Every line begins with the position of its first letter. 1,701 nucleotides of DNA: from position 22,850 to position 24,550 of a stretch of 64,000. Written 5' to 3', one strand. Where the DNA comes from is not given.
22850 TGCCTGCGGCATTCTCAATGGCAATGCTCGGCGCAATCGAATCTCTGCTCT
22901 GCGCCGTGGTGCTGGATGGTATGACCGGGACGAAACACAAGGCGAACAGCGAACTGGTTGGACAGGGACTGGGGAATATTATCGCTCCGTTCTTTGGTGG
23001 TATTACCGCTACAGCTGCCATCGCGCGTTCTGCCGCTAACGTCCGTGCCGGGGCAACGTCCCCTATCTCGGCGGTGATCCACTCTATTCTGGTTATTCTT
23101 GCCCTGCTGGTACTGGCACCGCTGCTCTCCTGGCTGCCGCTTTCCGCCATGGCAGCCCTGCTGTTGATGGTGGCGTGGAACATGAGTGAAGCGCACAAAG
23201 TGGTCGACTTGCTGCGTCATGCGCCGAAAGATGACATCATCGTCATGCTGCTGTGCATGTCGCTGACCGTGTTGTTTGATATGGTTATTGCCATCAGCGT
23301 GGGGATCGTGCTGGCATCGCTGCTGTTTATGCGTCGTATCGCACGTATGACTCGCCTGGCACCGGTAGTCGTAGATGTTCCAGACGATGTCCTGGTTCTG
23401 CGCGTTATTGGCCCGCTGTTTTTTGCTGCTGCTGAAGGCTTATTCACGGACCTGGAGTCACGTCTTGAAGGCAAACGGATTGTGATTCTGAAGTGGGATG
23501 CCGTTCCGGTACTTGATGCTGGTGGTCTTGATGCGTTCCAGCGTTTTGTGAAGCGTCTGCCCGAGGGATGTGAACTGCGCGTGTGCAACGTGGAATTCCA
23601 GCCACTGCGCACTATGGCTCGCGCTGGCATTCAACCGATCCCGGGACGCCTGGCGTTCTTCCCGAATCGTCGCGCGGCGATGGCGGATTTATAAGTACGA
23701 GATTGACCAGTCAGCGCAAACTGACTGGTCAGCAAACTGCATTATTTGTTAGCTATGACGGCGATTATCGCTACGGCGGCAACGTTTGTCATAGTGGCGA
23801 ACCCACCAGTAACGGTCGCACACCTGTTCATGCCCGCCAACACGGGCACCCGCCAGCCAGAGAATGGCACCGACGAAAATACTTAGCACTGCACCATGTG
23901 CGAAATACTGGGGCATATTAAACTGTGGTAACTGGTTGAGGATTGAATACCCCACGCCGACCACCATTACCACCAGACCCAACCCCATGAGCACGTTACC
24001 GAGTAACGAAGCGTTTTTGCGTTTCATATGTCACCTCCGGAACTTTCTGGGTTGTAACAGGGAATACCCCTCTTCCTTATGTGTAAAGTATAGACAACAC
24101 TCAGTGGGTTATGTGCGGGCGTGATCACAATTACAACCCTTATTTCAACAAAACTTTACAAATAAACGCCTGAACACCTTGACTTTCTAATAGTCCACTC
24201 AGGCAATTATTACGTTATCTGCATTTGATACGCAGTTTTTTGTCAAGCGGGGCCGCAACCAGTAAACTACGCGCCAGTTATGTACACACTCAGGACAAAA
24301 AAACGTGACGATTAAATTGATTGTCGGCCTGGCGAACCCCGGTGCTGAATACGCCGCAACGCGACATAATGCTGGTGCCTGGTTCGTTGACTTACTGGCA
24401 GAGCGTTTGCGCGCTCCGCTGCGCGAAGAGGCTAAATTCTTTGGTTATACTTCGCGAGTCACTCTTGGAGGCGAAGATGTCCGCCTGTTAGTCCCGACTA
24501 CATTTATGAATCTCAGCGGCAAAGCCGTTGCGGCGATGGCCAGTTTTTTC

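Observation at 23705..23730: Perfect 10-bp stem between convergent dauA and ychH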

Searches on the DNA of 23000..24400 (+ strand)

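Call 5: search_rna_families(source=window, start=23000, end=24400, threshold=evalue, max_evalue=10)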
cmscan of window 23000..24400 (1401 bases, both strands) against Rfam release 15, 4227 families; matches with E-value up to 10: 0.
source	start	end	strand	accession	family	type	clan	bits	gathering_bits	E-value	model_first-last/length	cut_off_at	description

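Call 7: search_dna_similar(query=window:23500-23950:+, collection=ecoli_genomes, mode=near, rows=spread, max_rows=30)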
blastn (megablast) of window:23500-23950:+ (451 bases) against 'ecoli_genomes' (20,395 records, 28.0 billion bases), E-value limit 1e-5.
Records with a match: 5424; places in all: 5432; records where one place covers at least 80% of the query: 5424.
Genomes with a match: 5422 of 5426; with a place that covers at least 80% of the query: 5422. Places per genome that has any: lowest 1, median 1, highest 3. On chromosomes: 5419 places; on plasmids: 13.
Best place of each record, by identity: >=99% 3475; 95-99% 1948; 90-95% 1.
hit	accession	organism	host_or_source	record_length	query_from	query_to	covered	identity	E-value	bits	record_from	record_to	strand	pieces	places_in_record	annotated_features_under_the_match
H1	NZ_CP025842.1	Escherichia coli strain 720632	Homo sapiens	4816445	1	451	100%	100.0%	0e+0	833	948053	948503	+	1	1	ychH: stress-induced protein YchH | dauA: C4-dicarboxylic acid transporter DauA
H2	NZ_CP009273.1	Escherichia coli BW25113 strain K-12 substr. BW25113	B. L. Wanner laboratory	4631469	1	451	100%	100.0%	0e+0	833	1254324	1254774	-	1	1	ychH: stress-induced protein YchH | dauA: C4-dicarboxylic acid transporter DauA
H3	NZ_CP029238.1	Escherichia coli strain CJ236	Homo sapiens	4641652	1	451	100%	100.0%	0e+0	833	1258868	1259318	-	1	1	ychH: stress-induced protein YchH | dauA: C4-dicarboxylic acid transporter DauA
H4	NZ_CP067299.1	Escherichia coli strain ABW_A33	waste water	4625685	1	451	100%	100.0%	0e+0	833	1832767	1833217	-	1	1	ychH: stress-induced protein YchH | dauA: C4-dicarboxylic acid transporter DauA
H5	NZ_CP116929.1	Escherichia coli strain MLI105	Homo sapiens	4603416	1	451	100%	100.0%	0e+0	833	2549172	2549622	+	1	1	ychH: stress-induced protein YchH | dauA: C4-dicarboxylic acid transporter DauA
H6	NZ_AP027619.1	Escherichia coli strain PSJ-07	Homo sapiens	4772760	1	451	100%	100.0%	0e+0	833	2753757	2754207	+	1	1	ychH: stress-induced protein YchH | dauA: C4-dicarboxylic acid transporter DauA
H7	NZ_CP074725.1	Escherichia coli strain TW01221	Homo sapiens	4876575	1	451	100%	100.0%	0e+0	833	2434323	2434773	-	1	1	ychH: stress-induced protein YchH | dauA: C4-dicarboxylic acid transporter DauA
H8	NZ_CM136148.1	Escherichia coli strain PRO_A-2576-6M-A_ESBL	Homo sapiens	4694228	1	451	100%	100.0%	0e+0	833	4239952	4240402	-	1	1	ychH: stress-induced protein YchH | dauA: C4-dicarboxylic acid transporter DauA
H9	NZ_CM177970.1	Escherichia coli strain B25FEP-TDT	laboratory strain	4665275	1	451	100%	100.0%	0e+0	833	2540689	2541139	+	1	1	ychH: stress-induced protein YchH | dauA: C4-dicarboxylic acid transporter DauA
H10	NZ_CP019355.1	Escherichia coli strain XH988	Homo sapiens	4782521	1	451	100%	99.8%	0e+0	828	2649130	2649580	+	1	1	ychH: stress-induced protein YchH | dauA: C4-dicarboxylic acid transporter DauA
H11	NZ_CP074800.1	Escherichia coli strain 93_0495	Homo sapiens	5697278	1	451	100%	99.8%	0e+0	828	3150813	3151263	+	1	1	ychH: stress-induced protein YchH | dauA: C4-dicarboxylic acid transporter DauA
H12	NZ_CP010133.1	Escherichia coli strain C11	cow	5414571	1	451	100%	99.3%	0e+0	817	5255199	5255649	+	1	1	ychH: stress-induced protein YchH | dauA: C4-dicarboxylic acid transporter DauA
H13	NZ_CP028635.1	Escherichia coli strain 134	cattle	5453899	1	451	100%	99.3%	0e+0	817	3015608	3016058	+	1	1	ychH: stress-induced protein YchH | dauA: C4-dicarboxylic acid transporter DauA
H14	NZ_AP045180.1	Escherichia coli strain JNEC-KY204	Homo sapiens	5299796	1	451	100%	99.3%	0e+0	817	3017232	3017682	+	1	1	ychH: stress-induced protein YchH | dauA: C4-dicarboxylic acid transporter DauA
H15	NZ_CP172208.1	Escherichia coli strain GF75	chicken meat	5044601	4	451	99%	100.0%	0e+0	828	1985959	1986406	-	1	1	ychH: stress-induced protein YchH | dauA: C4-dicarboxylic acid transporter DauA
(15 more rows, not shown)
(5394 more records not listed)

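Call 36: search_dna_similar(query=window:23690-23755:+, collection=ecoli_genomes, mode=distant, rows=spread, max_rows=40, max_evalue=0.01)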
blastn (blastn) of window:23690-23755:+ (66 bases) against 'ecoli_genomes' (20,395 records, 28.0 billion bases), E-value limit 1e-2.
Records with a match: 5424; places in all: 5431; records where one place covers at least 80% of the query: 5423.
Genomes with a match: 5422 of 5426; with a place that covers at least 80% of the query: 5421. Places per genome that has any: lowest 1, median 1, highest 3. On chromosomes: 5418 places; on plasmids: 13.
Best place of each record, by identity: >=99% 5109; 95-99% 314; 90-95% 1.
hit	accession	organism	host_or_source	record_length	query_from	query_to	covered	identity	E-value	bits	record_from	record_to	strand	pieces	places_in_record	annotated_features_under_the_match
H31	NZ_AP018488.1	Escherichia coli O157:H7 strain PV15-279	Homo sapiens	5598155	1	66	100%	100.0%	6e-25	120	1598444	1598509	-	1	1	ychH: stress-induced protein YchH | dauA: C4-dicarboxylic acid transporter DauA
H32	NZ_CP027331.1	Escherichia coli strain 2013C-3277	Homo sapiens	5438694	1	66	100%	100.0%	6e-25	120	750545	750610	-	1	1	ychH: stress-induced protein YchH | dauA: C4-dicarboxylic acid transporter DauA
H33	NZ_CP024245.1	Escherichia coli O27:H7 strain B4103-1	missing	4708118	1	66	100%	100.0%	6e-25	120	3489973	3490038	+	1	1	ychH: stress-induced protein YchH | dauA: C4-dicarboxylic acid transporter DauA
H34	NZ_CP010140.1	Escherichia coli strain D3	dog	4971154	1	66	100%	100.0%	6e-25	120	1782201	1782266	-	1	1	ychH: stress-induced protein YchH | dauA: C4-dicarboxylic acid transporter DauA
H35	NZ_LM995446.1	Escherichia coli strain K-12 substr. RV308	-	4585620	1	66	100%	100.0%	6e-25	120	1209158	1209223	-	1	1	ychH: stress-induced protein YchH | dauA: C4-dicarboxylic acid transporter DauA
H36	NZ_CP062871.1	Escherichia coli strain Res13-Lact-PEA14-20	Sus scrofa domesticus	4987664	1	66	100%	100.0%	6e-25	120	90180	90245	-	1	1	ychH: stress-induced protein YchH | dauA: C4-dicarboxylic acid transporter DauA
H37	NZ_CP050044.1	Escherichia coli strain 74-2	broiler chicken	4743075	1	66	100%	100.0%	6e-25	120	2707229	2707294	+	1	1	ychH: stress-induced protein YchH | dauA: C4-dicarboxylic acid transporter DauA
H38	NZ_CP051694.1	Escherichia coli strain SCU-313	Homo sapiens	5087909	1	66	100%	100.0%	6e-25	120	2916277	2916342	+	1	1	ychH: stress-induced protein YchH | dauA: C4-dicarboxylic acid transporter DauA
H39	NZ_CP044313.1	Escherichia coli strain RM11911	missing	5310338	1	66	100%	100.0%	6e-25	120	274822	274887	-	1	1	ychH: stress-induced protein YchH | dauA: C4-dicarboxylic acid transporter DauA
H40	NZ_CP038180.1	Escherichia coli strain 2 HS-C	Homo sapiens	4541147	1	66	100%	100.0%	6e-25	120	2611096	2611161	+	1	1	ychH: stress-induced protein YchH | dauA: C4-dicarboxylic acid transporter DauA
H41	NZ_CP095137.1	Escherichia coli strain Iso00225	Homo sapiens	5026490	1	66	100%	100.0%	6e-25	120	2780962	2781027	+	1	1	ychH: stress-induced protein YchH | dauA: C4-dicarboxylic acid transporter DauA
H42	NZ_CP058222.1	Escherichia coli strain CFT073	Homo sapiens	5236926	1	66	100%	100.0%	6e-25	120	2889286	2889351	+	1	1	ychH: stress-induced protein YchH | dauA: C4-dicarboxylic acid transporter DauA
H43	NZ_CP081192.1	Escherichia coli strain EC1722-1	Homo sapiens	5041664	1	66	100%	100.0%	6e-25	120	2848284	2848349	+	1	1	ychH: stress-induced protein YchH | dauA: C4-dicarboxylic acid transporter DauA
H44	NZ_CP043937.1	Escherichia coli strain RM14516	blackbird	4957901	1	66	100%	100.0%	6e-25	120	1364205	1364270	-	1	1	ychH: stress-induced protein YchH | dauA: C4-dicarboxylic acid transporter DauA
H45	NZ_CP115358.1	Escherichia coli strain CUVET19-1704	dog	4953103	1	66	100%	100.0%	6e-25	120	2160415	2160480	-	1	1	ychH: stress-induced protein YchH | dauA: C4-dicarboxylic acid transporter DauA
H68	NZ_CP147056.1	Escherichia coli strain 1002W03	river water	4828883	1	66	100%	98.5%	2e-23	115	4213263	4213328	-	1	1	ychH: stress-induced protein YchH | dauA: C4-dicarboxylic acid transporter DauA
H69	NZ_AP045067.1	Escherichia coli strain JNE23-011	Homo sapiens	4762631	1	66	100%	97.0%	3e-22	111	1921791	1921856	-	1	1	ychH: stress-induced protein YchH | dauA: C4-dicarboxylic acid transporter DauA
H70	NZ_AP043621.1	Escherichia coli strain AST215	Homo sapiens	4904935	15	66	79%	94.2%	5e-13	82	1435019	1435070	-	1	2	ychH: stress-induced protein YchH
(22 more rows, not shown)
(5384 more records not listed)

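Call 41: get_annotated_region(hit=H70, flank=1500)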
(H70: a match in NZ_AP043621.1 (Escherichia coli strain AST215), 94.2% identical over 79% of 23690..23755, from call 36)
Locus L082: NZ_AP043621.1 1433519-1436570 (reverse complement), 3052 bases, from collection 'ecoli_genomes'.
description: Escherichia coli strain AST215 chromosome, complete genome
organism: Escherichia coli strain AST215 (NCBI taxid 562)
replicon: chromosome; assembly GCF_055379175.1
host: Homo sapiens; source: -; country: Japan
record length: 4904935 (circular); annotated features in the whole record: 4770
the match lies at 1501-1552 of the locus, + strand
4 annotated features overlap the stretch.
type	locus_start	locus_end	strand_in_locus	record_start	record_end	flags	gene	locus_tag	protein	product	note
CDS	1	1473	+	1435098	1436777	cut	dauA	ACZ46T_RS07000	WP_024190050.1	C4-dicarboxylic acid transporter DauA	-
CDS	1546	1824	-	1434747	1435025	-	ychH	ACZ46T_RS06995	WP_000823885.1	stress-induced protein YchH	-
CDS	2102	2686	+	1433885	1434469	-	pth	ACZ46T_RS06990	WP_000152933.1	aminoacyl-tRNA hydrolase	-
CDS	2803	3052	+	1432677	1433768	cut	ychF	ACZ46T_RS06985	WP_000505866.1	redox-regulated ATPase YchF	-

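Call 42: get_annotated_region(hit=H69, flank=100)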
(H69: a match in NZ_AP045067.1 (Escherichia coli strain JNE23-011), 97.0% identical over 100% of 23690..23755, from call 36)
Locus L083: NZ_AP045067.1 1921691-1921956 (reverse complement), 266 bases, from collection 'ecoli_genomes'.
description: Escherichia coli strain JNE23-011 chromosome, complete genome
organism: Escherichia coli strain JNE23-011 (NCBI taxid 562)
replicon: chromosome; assembly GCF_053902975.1
host: Homo sapiens; source: -; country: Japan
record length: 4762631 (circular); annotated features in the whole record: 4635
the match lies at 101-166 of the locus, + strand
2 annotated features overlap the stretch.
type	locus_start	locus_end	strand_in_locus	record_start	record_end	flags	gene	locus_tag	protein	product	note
CDS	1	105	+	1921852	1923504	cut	dauA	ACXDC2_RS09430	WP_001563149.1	C4-dicarboxylic acid transporter DauA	-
CDS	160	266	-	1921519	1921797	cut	ychH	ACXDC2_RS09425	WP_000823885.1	stress-induced protein YchH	-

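Call 43: get_annotated_region(hit=H68, flank=100)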
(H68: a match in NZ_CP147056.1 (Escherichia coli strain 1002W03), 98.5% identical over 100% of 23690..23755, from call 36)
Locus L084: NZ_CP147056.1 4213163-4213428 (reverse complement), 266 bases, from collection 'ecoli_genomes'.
description: Escherichia coli strain 1002W03 chromosome, complete genome
organism: Escherichia coli strain 1002W03 (NCBI taxid 562)
replicon: chromosome; assembly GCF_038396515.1
host: -; source: river water; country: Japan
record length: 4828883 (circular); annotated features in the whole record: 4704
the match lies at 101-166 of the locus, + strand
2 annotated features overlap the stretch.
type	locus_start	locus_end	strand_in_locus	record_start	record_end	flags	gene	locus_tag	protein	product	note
CDS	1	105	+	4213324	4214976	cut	dauA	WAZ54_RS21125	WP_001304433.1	C4-dicarboxylic acid transporter DauA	-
CDS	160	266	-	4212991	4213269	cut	ychH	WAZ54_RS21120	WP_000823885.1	stress-induced protein YchH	-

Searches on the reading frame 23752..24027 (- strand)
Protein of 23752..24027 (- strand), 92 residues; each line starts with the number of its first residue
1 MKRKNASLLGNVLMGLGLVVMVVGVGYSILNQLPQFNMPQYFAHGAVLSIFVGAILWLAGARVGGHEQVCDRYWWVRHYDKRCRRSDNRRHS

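Call 9: find_related_loci(query=window:23752-24027:-, collection=genome_contigs, flank=3000)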
Query seq(92 aa) (92 aa) in genome_contigs; peptide patterns used: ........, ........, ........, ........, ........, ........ (x = any residue, [..] = any of these).
265 stretches matched a pattern; 175 encode a relative of the query (tblastn E <= 1e-3); the best 80 are kept; 80 distinct loci.
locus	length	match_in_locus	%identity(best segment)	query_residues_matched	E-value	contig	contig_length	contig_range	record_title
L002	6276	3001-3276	100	1-92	2e-59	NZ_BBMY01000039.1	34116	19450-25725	Escherichia albertii NBRC 107761 = DSM 17582 strain NBRC 107761, whole genome shotgun sequence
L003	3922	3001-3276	100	1-92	1e-59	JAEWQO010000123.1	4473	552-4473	MAG: Actinomycetes bacterium isolate OH_SBrB_24 k127_88696, whole genome shotgun sequence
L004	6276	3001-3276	99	1-92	9e-59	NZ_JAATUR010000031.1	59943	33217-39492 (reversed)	Escherichia coli strain SCPM-O-B-8794 31length=59943, whole genome shotgun sequence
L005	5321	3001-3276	99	1-92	5e-59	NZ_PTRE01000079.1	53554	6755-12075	Escherichia sp. MOD1-EC7003 MOD1-EC7003_79_length_53554_cov_107, whole genome shotgun sequence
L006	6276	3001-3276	99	1-92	5e-59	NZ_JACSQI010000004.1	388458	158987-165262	Escherichia whittamii strain Sa2BVA5 NODE_4_length_388458_cov_7.964772, whole genome shotgun sequence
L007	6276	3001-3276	97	1-92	3e-58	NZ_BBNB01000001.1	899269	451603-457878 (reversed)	Citrobacter sedlakii NBRC 105722, whole genome shotgun sequence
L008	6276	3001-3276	97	1-92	1e-57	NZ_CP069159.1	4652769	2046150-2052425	Citrobacter sp. R56 chromosome, complete genome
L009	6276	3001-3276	97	1-92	1e-57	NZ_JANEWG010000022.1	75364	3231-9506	Citrobacter sp. Awk 4 510132-22-22, whole genome shotgun sequence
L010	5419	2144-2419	96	1-92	4e-57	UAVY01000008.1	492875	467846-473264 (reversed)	Citrobacter koseri strain NCTC10786 genome assembly, contig: ERS513143SCcontig000008, whole genome shotgun sequence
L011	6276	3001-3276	96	1-92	4e-57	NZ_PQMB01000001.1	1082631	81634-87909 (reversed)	Citrobacter amalonaticus strain S646 scaffold1.1, whole genome shotgun sequence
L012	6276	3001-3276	96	1-92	4e-57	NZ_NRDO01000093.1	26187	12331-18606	Citrobacter sp. NCU1 contig_93, whole genome shotgun sequence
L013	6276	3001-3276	96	1-92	4e-57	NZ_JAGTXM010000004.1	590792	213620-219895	Citrobacter amalonaticus strain ku-bf3 scaffold_3, whole genome shotgun sequence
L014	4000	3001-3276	91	1-92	1e-55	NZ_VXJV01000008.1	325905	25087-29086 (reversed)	Salmonella enterica subsp. diarizonae strain CCUG 30040T contig_0000008, whole genome shotgun sequence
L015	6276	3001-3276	90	1-92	1e-54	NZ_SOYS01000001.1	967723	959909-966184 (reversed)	Cedecea colo strain ZA scaffold_0, whole genome shotgun sequence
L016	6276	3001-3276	88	1-92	3e-54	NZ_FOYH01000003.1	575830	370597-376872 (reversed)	Enterobacter sp. kpr-6, whole genome shotgun sequence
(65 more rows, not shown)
